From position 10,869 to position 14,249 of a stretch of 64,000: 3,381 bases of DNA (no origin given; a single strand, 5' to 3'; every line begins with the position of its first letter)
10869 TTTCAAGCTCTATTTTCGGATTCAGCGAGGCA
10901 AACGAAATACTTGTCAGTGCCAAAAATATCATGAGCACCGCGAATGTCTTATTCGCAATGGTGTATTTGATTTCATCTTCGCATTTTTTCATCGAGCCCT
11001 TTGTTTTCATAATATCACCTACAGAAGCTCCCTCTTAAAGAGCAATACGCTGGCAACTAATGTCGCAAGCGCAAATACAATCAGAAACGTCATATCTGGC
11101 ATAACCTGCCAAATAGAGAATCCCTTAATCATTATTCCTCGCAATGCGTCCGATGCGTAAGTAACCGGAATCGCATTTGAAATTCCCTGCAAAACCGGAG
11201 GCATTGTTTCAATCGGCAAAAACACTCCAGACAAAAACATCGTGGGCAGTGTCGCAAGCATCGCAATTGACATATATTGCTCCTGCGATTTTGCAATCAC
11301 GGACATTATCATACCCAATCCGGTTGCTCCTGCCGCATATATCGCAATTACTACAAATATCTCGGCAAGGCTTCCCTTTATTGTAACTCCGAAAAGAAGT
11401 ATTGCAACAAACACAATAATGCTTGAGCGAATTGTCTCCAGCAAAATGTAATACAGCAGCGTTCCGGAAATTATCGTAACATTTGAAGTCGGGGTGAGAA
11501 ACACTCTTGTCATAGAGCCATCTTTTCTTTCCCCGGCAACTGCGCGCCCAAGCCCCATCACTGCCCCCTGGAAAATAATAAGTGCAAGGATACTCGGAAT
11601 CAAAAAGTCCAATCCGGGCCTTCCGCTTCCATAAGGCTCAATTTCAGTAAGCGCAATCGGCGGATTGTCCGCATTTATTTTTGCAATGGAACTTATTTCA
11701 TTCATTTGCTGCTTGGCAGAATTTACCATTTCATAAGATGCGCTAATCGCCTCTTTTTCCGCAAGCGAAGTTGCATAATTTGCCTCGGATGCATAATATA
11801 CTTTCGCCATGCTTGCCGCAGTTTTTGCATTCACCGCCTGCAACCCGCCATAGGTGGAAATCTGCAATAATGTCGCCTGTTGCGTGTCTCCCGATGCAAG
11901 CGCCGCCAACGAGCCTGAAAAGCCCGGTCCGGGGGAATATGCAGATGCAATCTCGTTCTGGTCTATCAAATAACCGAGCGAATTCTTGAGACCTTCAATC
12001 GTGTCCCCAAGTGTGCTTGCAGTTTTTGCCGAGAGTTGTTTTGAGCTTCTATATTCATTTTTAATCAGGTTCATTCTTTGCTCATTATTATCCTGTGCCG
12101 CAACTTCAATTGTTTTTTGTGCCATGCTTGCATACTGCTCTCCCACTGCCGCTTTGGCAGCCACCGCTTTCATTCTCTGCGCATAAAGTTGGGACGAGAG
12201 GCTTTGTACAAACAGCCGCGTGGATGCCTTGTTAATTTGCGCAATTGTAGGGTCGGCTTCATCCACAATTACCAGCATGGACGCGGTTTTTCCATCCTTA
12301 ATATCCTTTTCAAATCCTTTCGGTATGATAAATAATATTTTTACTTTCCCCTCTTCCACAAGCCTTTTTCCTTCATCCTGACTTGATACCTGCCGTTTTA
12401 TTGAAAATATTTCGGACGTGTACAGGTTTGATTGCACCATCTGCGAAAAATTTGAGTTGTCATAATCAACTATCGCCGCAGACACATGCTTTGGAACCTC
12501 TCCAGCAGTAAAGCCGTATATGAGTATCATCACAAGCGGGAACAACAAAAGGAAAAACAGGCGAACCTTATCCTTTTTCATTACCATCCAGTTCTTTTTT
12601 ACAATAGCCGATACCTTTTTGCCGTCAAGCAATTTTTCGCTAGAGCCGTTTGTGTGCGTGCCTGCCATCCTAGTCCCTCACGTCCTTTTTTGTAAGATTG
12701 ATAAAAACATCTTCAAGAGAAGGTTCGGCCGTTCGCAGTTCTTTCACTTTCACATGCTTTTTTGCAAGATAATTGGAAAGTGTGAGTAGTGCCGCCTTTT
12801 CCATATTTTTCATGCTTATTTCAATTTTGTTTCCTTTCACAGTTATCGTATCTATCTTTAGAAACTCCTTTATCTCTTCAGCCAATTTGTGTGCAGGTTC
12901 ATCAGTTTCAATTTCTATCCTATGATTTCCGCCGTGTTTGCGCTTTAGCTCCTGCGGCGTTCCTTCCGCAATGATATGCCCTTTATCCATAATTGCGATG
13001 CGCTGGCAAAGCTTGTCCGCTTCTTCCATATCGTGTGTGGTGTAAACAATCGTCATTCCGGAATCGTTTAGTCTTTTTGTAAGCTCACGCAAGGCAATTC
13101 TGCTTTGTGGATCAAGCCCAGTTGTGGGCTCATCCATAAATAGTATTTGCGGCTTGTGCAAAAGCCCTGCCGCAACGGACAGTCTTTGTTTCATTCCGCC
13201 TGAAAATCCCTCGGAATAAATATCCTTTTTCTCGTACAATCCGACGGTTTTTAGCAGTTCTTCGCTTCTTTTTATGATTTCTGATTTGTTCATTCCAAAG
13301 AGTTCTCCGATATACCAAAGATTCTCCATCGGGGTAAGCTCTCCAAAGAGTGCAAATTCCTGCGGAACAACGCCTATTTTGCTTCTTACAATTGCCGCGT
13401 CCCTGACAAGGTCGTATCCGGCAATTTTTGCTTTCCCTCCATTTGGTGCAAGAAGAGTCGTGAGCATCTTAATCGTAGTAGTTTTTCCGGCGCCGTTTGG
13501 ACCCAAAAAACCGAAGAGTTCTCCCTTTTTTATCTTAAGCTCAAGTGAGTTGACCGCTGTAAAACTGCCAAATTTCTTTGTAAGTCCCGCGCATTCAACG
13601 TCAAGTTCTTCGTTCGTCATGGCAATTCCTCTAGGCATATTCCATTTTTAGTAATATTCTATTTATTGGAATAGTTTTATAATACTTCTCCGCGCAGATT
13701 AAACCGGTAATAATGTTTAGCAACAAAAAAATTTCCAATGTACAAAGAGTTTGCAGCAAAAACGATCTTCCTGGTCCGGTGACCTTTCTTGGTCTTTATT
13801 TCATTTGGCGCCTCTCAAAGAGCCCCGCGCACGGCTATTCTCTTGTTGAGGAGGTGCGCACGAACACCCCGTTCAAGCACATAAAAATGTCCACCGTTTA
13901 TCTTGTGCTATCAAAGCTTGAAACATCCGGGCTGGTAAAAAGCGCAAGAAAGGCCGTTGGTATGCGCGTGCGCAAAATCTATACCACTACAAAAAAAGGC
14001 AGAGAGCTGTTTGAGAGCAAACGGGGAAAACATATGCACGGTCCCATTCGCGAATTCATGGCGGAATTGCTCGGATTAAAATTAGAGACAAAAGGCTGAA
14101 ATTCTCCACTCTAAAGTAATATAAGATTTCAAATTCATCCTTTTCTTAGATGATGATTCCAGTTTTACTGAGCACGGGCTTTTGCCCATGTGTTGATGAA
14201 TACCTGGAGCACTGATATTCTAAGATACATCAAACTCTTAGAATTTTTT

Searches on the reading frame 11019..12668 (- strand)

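Call 60: search_protein_families(library=pfam, proteins=[window:11019-12668:-], max_evalue=0.001)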
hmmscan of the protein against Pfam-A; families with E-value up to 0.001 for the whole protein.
window:11019-12668:- (549 aa): 2 families
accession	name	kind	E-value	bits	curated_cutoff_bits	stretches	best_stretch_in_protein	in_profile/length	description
PF12698.13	ABC2_membrane_3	-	4e-44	151.6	31.6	1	37-541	4-346/347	ABC-2 family transporter protein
PF01061.29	ABC2_membrane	-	5.2e-26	91.9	26.9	1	335-513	51-210/211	ABC-2 type transporter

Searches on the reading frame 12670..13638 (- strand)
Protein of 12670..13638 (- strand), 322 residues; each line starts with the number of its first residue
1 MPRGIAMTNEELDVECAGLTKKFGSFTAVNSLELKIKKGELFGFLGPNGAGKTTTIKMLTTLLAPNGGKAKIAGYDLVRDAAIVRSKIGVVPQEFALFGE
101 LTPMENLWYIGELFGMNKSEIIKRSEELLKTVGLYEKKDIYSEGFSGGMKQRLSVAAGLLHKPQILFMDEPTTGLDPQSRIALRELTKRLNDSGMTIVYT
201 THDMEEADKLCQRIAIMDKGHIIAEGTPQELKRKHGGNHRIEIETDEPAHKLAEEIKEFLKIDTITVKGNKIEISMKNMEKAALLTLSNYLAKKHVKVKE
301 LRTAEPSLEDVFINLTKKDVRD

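Call 7: find_encoding_contigs(protein=window:12670-13638:-, flank=3000, max_places=6)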
Protein window:12670-13638:- (322 aa): no gene with exactly this product is on record in the collection.

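Call 60: search_protein_families(library=pfam, proteins=[window:12670-13638:-], max_evalue=0.001)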
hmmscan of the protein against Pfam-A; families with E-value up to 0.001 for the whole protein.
window:12670-13638:- (322 aa): 5 families
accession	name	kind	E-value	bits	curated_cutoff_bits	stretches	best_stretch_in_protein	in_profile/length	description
PF00005.33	ABC_tran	-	1.4e-30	107.1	25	1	30-173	2-137/137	ABC transporter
PF13304.12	AAA_21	-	3.6e-12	47.4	27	1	133-205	226-301/304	AAA domain, putative AbiEii toxin, Type IV TA system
PF13732.12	DrrA1-3_C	-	7e-12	46.3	27.4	1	226-315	1-80/81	ATP-binding protein DrrA1-3-like, C-terminal domain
PF00448.28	SRP54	-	2.9e-05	24.3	22.7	1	44-83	6-45/196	SRP54-type protein, GTPase domain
PF13175.12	AAA_15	-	0.00019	21.6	32.1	0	36-66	21-50/374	AAA ATPase domain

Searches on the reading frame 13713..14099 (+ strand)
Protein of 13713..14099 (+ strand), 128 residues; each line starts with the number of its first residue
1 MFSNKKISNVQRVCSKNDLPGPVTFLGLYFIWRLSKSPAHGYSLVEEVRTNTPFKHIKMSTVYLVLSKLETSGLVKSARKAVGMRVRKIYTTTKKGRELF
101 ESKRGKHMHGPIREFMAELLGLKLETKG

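Call 60: search_protein_families(library=pfam, proteins=[window:13713-14099:+], max_evalue=0.001)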
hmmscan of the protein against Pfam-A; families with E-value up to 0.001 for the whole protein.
window:13713-14099:+ (128 aa): 1 family
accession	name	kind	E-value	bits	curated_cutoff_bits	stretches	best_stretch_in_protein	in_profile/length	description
PF03551.20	PadR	-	1.2e-12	48.1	27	1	34-101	5-74/75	Transcriptional regulator PadR-like family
